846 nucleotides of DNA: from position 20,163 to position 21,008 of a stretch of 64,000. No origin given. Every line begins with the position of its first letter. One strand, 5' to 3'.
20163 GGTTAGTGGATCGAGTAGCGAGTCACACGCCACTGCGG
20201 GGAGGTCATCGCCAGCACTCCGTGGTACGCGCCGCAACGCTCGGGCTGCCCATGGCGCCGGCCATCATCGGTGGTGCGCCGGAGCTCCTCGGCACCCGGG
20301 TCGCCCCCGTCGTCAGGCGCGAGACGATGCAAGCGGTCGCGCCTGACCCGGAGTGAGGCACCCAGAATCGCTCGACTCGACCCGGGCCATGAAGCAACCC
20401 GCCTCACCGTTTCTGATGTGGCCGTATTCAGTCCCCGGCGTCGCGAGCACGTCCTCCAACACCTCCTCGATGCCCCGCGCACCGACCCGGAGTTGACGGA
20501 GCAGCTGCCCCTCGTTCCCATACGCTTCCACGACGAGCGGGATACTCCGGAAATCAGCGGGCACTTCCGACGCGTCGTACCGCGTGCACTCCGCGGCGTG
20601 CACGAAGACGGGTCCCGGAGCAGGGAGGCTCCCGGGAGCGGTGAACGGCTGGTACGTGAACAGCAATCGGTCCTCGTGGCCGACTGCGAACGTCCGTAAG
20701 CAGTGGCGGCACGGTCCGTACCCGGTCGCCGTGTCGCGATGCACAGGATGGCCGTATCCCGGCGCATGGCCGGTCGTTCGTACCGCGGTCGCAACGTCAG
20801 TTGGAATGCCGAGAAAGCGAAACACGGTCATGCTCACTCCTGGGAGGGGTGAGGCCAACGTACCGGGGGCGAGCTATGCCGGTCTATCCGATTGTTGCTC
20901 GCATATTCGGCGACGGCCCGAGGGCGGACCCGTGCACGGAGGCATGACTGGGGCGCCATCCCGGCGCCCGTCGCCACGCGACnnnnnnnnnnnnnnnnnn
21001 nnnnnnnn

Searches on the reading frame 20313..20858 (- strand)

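Call 9: search_protein_families(library=pfam, proteins=[window:20313-20858:-], max_evalue=0.001)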
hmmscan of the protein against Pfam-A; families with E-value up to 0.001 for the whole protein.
window:20313-20858:- (181 aa): 1 family
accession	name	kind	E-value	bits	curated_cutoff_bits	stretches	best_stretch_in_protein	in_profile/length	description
PF06718.16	DUF1203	-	1.7e-24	86.8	27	1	49-161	3-115/116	Protein of unknown function (DUF1203)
